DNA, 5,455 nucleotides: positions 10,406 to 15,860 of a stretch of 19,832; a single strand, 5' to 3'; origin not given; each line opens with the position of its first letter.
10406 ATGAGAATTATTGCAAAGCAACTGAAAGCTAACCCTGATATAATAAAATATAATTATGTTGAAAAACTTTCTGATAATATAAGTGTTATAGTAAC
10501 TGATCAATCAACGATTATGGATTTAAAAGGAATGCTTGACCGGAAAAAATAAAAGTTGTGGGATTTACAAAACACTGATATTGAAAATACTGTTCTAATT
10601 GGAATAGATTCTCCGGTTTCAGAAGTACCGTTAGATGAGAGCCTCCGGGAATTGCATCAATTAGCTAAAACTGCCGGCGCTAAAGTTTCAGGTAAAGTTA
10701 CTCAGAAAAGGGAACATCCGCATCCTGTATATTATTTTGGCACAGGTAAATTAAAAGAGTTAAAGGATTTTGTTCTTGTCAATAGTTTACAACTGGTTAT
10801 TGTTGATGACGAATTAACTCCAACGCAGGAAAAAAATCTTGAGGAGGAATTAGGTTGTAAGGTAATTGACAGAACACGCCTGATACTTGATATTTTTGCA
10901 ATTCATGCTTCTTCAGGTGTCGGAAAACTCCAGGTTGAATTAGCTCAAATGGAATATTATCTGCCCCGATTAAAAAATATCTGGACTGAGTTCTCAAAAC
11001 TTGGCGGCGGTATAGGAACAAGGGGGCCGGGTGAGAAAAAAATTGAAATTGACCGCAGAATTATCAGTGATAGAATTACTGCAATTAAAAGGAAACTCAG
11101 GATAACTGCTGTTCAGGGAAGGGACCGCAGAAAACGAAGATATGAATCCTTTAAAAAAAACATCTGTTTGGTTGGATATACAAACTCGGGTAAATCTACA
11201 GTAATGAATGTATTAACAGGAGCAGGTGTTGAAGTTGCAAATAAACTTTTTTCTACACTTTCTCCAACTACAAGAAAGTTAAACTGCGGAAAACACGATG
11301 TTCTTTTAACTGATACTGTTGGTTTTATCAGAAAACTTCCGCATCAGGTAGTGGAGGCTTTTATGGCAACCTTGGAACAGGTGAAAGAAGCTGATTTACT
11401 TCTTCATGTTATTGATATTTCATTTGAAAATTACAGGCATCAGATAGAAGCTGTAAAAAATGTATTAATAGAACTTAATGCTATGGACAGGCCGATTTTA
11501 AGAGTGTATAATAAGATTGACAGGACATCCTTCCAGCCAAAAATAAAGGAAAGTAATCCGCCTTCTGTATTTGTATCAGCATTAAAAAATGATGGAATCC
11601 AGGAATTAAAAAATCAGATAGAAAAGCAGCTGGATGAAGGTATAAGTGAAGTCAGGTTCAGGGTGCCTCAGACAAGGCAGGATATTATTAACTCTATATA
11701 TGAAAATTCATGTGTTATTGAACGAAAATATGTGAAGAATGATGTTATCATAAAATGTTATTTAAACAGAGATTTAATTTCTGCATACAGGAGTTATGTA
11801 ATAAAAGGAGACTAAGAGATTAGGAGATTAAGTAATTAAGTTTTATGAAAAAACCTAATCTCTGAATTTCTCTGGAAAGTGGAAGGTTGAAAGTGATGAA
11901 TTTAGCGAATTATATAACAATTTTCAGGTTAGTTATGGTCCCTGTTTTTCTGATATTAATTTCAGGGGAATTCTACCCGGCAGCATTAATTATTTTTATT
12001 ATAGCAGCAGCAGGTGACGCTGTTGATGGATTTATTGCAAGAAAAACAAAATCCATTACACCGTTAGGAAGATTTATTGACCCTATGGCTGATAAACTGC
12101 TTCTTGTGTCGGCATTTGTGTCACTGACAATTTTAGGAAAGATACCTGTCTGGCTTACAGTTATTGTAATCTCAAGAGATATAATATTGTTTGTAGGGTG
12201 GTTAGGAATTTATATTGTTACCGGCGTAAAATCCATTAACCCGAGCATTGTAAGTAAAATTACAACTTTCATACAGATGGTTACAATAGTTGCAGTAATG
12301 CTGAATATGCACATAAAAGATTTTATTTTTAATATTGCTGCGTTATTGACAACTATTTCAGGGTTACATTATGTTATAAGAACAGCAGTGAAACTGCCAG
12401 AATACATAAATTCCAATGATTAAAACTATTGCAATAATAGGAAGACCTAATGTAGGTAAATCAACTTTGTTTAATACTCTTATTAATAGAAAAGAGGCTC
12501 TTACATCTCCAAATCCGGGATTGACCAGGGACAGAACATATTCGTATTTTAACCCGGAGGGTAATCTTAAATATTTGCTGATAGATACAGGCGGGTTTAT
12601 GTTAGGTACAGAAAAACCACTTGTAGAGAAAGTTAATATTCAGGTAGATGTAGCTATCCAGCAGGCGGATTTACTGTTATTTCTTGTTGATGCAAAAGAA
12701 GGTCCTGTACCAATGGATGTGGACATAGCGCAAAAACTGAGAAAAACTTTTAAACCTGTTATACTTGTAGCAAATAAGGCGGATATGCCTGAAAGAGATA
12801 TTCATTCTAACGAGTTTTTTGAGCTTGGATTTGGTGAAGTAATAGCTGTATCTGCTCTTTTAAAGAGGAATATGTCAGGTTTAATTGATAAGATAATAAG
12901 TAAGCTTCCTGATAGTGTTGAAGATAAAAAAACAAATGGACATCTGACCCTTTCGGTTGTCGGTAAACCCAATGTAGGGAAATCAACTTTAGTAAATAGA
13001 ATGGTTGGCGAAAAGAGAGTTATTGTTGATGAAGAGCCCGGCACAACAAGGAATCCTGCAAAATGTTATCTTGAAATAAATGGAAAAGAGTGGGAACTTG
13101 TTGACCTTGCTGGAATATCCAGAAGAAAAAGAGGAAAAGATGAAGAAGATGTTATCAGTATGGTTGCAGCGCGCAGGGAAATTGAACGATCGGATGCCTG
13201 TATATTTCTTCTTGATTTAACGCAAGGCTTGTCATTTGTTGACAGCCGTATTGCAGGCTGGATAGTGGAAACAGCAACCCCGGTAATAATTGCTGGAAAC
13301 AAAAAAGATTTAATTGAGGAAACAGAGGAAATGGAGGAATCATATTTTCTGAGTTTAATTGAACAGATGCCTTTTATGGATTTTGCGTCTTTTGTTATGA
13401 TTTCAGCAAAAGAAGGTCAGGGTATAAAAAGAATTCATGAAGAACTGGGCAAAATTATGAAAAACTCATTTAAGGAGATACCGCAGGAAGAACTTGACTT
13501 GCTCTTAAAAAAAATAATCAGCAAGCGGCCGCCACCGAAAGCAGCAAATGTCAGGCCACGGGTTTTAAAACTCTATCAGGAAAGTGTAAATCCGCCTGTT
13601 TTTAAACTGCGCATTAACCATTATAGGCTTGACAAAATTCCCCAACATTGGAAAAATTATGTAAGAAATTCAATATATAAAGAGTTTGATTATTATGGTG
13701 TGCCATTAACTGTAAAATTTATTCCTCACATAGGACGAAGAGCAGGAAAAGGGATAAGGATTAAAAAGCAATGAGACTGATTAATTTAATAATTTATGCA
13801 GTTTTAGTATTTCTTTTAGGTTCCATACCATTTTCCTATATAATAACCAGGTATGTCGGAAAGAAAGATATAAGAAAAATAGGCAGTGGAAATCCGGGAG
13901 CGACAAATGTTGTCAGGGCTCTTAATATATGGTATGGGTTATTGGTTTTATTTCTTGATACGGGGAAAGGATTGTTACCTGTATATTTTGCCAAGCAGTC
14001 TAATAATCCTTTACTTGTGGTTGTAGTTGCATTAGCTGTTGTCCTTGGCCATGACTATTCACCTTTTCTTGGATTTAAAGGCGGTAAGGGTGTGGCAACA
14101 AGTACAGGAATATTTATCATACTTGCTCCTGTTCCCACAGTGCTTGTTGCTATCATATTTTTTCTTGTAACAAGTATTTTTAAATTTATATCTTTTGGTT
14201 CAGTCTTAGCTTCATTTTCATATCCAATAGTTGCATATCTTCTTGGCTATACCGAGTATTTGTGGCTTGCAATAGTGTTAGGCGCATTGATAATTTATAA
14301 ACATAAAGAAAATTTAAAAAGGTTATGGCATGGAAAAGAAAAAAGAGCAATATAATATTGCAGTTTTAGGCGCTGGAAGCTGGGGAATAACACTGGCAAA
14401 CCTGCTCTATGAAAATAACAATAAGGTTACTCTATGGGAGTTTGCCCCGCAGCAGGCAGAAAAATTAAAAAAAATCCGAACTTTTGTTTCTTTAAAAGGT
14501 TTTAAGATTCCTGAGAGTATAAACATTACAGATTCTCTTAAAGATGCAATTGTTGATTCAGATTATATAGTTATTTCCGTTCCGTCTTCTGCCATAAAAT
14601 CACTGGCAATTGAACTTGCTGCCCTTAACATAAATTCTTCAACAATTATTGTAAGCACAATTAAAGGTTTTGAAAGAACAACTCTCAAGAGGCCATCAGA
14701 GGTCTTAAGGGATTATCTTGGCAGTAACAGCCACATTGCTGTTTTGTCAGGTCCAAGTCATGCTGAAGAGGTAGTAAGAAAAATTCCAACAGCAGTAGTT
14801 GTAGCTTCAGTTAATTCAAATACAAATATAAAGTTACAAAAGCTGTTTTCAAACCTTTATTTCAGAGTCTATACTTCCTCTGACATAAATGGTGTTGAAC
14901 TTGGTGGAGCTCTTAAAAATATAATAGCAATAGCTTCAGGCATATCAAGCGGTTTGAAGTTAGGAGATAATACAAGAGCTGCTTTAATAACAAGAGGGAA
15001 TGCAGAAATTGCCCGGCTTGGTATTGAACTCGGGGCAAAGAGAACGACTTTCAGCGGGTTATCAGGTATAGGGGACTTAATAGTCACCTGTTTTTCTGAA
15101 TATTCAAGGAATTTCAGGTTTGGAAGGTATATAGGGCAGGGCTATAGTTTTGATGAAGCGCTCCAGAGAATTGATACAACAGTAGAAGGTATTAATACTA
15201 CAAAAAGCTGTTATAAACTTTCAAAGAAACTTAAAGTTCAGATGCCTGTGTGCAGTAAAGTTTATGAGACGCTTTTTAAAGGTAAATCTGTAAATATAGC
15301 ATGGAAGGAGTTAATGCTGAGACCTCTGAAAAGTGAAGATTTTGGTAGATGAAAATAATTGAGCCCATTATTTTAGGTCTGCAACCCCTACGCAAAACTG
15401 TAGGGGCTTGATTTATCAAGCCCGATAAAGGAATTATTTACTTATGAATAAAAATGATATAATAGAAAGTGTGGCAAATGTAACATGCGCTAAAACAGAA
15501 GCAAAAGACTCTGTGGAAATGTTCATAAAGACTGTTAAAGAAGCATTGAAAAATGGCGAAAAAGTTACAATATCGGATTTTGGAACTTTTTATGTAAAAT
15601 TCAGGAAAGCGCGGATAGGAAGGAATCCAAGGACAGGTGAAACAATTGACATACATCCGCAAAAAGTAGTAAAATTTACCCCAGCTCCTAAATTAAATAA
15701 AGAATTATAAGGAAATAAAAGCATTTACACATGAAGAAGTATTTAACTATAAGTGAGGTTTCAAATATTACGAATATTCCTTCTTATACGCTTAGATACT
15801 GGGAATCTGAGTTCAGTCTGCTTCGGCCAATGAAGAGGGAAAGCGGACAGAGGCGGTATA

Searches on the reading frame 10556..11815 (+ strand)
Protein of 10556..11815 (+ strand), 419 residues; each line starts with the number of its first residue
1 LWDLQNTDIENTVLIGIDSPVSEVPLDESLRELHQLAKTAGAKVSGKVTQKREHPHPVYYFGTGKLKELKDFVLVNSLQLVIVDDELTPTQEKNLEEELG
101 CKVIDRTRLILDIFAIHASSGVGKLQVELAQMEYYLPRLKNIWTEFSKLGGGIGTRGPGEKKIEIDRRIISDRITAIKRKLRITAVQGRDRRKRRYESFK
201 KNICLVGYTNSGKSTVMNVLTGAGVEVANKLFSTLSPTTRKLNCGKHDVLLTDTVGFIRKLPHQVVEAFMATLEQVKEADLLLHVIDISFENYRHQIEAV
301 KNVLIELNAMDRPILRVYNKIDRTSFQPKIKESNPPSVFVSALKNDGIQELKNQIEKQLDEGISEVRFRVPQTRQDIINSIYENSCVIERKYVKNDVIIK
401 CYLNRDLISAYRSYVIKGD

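Call 26: search_protein_families(library=pfam, proteins=[window:10556-11815:+])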
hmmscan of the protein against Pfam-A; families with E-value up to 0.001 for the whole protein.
window:10556-11815:+ (419 aa): 8 families
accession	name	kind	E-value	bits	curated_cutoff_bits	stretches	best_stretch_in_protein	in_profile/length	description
PF13167.11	GTP-bdg_N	-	1.8e-34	118.6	25.4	1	28-115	2-89/89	GTP-binding GTPase N-terminal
PF16360.10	GTP-bdg_M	-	3.8e-26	91.9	29.5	1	117-195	1-79/79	GTP-binding GTPase Middle Region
PF01926.29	MMR_HSR1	-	2.2e-23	82.9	21.9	1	203-320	2-113/113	50S ribosome-binding GTPase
PF02421.24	FeoB_N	-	1.8e-10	41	27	1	202-355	2-156/156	Ferrous iron transport protein B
PF19275.4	HflX_C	-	4.6e-06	27.1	26.4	1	336-392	11-67/102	HflX C-terminal domain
PF16897.10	MMR_HSR1_Xtn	-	0.00036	20.9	35.2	1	297-360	42-105/106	C-terminal region of MMR_HSR1 domain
PF00350.29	Dynamin_N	-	0.00042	20.8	27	0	203-234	1-32/168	Dynamin family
PF00009.33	GTP_EFTU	-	0.00054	20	26.5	0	300-358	122-185/188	Elongation factor Tu GTP binding domain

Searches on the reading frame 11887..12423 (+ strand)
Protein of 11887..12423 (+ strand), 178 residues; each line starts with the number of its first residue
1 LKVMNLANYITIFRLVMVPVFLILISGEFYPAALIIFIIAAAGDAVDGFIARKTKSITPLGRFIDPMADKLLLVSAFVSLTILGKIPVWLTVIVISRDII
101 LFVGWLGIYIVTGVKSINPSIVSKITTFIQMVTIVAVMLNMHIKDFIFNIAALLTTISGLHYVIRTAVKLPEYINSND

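Call 26: search_protein_families(library=pfam, proteins=[window:11887-12423:+])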
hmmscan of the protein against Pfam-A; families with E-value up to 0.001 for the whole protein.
window:11887-12423:+ (178 aa): 1 family
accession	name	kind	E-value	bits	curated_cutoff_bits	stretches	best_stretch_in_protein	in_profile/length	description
PF01066.26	CDP-OH_P_transf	-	2.4e-33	116.1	22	1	4-156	1-151/152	CDP-alcohol phosphatidyltransferase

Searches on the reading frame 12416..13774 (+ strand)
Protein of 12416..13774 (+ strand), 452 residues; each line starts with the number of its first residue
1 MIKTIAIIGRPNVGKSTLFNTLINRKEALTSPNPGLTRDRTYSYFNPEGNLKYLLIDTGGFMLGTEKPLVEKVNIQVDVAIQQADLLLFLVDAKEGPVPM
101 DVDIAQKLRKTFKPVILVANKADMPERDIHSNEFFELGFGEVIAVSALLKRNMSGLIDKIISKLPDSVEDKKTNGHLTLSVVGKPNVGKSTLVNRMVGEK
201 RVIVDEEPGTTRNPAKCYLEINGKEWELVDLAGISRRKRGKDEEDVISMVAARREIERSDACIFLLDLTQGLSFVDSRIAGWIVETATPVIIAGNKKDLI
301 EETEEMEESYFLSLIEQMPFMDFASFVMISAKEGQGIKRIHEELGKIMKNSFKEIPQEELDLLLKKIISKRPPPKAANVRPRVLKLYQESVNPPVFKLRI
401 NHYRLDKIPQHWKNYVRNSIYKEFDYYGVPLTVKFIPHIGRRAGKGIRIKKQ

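Call 26: search_protein_families(library=pfam, proteins=[window:12416-13774:+])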
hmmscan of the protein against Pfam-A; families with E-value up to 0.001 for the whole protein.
window:12416-13774:+ (452 aa): 17 families
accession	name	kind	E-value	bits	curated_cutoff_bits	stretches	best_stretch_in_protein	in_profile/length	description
PF01926.29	MMR_HSR1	-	5.1e-52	175.2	21.9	2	4-121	1-113/113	50S ribosome-binding GTPase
PF02421.24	FeoB_N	-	1.3e-23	83.7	27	2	178-342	2-154/156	Ferrous iron transport protein B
PF00009.33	GTP_EFTU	-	1.7e-19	70.6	26.5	2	176-346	3-184/188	Elongation factor Tu GTP binding domain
PF14714.11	KH_dom-like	-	4.1e-11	43.5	27.3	1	355-435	2-80/81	KH-domain-like of EngA bacterial GTPase enzymes, C-terminal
PF00350.29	Dynamin_N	-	6e-11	43.1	27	0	180-215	2-36/168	Dynamin family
PF03193.22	RsgA_GTPase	-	8.7e-09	35.9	30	0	178-204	108-134/174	RsgA GTPase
PF00071.28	Ras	-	2.6e-08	34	21.6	1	181-348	4-160/162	Ras family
PF08477.19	Roc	-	2.8e-05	24.8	27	0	180-200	3-23/119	Ras of Complex, Roc, domain of DAPkinase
PF04548.22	AIG1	-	4e-05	23.5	27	0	178-259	2-82/212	AIG1 family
PF16897.10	MMR_HSR1_Xtn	-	5.6e-05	23.5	35.2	0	109-164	52-104/106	C-terminal region of MMR_HSR1 domain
PF00735.24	Septin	-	6.3e-05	22.8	26.2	0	176-204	4-32/280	Septin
PF13479.12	AAA_24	-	6.4e-05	23.3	27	0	179-214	5-38/195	AAA domain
PF13401.12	AAA_22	-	8.6e-05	23.3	27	0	5-82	8-63/130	AAA domain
PF00025.27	Arf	-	0.00012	22.1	22.3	0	288-341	116-167/174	ADP-ribosylation factor family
PF00910.28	RNA_helicase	-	0.00026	21.9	21.5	0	5-27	1-23/105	RNA helicase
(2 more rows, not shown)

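Call 28: find_related_loci(query=window:12416-13774:+, collection=genome_contigs, flank=10000)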
Query window:12416-13774:+ (452 aa) in genome_contigs; peptide patterns used: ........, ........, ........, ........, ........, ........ (x = any residue, [..] = any of these).
142 stretches matched a pattern; 5 encode a relative of the query (tblastn E <= 1e-3); 5 distinct loci.
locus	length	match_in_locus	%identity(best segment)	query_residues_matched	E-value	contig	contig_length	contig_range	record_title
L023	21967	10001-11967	68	1-439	0e+0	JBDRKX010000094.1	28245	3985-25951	MAG: Elusimicrobiota bacterium isolate MEGAHIT-group-1.744 k141_2411460, whole genome shotgun sequence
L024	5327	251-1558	63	2-436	0e+0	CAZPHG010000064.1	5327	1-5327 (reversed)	MAG TPA_asm: uncultured bacterium isolate binchicken_co53_102 genome assembly, contig: NODE_11877_length_5327_cov_4.8243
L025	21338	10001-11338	60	1-447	0e+0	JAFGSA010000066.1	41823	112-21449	MAG: Elusimicrobia bacterium isolate Zod_Metabat.862 k87_13614704, whole genome shotgun sequence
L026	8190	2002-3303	56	3-435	4e-164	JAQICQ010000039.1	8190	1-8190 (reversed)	MAG: Elusimicrobia bacterium isolate GH52 k119_133438, whole genome shotgun sequence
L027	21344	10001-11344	29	1-431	2e-47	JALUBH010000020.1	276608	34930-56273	MAG: Campylobacteraceae bacterium isolate S142_metabat2_scaf2bin.002 S142_NODE_1_length_276608_cov_18.280880, whole geno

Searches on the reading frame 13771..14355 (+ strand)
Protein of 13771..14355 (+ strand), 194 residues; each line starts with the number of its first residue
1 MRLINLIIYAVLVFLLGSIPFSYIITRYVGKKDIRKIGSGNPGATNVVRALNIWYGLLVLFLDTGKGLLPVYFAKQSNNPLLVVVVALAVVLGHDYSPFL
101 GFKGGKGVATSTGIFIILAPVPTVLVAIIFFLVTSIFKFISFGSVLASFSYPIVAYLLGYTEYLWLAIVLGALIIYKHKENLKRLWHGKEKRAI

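Call 26: search_protein_families(library=pfam, proteins=[window:13771-14355:+])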
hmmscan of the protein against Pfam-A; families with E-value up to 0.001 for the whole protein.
window:13771-14355:+ (194 aa): 1 family
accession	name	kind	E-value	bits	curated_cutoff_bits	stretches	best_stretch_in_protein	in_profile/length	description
PF02660.20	G3P_acyltransf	-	6.7e-51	173.1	24.1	1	13-185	2-164/164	Glycerol-3-phosphate acyltransferase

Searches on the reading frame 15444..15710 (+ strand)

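Call 11: search_protein_families(library=pfam, proteins=[window:15444-15710:+])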
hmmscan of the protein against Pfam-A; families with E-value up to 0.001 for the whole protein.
window:15444-15710:+ (88 aa): 3 families
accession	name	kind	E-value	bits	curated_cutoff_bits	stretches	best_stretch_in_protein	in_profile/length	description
PF00216.26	Bac_DNA_binding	-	2.2e-29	102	22.4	1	1-87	1-88/90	Bacterial DNA-binding protein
PF18291.6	HU-HIG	-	0.0001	22.8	26.2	1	17-87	49-117/125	HU domain fused to wHTH, Ig, or Glycine-rich motif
PF18175.6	HU-CCDC81_bac_2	-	0.00011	22.5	35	1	18-52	16-50/70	CCDC81-like prokaryotic HU domain 2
